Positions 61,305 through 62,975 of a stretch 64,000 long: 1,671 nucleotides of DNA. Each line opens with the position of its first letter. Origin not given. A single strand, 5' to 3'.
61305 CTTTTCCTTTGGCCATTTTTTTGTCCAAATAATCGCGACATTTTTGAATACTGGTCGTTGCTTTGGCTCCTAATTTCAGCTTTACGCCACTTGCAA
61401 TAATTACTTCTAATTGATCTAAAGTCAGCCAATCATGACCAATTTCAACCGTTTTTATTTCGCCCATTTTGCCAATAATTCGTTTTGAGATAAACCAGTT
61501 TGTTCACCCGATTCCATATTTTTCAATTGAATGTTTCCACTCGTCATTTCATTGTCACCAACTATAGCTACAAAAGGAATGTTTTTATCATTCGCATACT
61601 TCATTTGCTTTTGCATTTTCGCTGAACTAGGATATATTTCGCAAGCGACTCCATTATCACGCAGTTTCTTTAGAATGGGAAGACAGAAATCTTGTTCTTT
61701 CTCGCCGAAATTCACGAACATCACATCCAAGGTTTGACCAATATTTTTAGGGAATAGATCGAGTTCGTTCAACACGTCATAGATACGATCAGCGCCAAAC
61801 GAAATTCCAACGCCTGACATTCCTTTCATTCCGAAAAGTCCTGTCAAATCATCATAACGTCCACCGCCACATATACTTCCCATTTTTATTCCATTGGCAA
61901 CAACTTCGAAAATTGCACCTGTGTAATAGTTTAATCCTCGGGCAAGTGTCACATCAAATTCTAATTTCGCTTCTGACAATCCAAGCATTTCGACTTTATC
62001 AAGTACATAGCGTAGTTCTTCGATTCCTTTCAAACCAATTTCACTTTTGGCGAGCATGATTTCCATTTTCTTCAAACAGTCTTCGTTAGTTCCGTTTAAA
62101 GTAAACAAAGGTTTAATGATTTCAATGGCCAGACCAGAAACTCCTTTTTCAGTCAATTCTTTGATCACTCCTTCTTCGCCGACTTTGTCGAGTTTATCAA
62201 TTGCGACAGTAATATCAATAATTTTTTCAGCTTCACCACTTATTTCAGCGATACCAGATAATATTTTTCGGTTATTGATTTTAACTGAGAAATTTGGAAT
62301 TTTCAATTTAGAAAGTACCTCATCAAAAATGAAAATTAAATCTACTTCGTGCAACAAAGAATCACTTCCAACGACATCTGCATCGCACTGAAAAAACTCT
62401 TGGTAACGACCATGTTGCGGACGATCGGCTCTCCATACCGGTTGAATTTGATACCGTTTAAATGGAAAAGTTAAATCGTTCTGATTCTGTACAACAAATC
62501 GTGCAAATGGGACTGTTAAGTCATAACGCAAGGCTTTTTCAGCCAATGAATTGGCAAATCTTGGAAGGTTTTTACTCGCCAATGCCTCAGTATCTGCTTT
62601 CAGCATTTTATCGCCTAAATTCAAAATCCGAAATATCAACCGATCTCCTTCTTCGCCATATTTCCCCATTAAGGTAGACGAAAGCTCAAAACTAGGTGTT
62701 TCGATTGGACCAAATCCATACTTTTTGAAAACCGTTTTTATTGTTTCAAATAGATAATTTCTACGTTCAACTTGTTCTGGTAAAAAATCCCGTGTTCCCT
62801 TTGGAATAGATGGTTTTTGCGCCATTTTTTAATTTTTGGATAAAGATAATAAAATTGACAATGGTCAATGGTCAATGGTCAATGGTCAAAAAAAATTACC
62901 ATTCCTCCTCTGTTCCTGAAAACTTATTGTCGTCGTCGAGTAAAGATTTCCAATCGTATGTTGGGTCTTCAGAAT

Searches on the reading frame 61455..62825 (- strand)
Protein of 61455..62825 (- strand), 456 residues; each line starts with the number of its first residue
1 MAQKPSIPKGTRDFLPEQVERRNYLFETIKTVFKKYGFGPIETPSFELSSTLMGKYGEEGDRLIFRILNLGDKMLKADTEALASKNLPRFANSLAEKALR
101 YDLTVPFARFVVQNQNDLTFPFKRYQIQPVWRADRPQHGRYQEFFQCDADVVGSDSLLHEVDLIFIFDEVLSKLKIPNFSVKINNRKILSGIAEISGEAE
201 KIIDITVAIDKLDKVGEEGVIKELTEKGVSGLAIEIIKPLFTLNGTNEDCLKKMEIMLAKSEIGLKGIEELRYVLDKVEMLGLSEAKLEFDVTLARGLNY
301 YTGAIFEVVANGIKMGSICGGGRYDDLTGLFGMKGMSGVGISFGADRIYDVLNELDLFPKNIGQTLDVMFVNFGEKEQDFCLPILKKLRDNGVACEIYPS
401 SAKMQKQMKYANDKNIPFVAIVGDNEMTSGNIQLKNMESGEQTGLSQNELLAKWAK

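Call 67: find_encoding_contigs(protein=window:61455-62825:-, flank=10000, max_places=1)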
Protein window:61455-62825:- (456 aa): 22 contigs read that carry it; 1 place shown.
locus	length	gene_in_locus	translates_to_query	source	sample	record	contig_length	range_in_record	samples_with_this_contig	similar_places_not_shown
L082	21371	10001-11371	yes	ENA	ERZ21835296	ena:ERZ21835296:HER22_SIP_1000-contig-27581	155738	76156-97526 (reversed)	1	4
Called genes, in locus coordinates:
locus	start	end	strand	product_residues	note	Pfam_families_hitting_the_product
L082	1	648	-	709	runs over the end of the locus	PF01642:MM_CoA_mutase, PF02310:B12-binding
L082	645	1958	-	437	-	PF01642:MM_CoA_mutase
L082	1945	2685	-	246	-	PF07264:EI24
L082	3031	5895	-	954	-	-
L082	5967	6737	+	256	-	PF13568:OMP_b-brl_2 (faint)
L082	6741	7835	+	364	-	PF01784:DUF34_NIF3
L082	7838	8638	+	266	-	PF02591:Zn_ribbon_9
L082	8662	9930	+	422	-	PF04851:ResIII, PF00270:DEAD, PF00271:Helicase_C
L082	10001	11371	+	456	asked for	PF13393:tRNA-synt_His, PF00587:tRNA-synt_2b (weak), PF03129:HGTP_anticodon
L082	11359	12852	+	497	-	PF00221:Lyase_aromatic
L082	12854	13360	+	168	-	-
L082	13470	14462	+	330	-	PF04909:Amidohydro_2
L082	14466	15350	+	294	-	PF02666:PS_Dcarbxylase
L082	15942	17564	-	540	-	-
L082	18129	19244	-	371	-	-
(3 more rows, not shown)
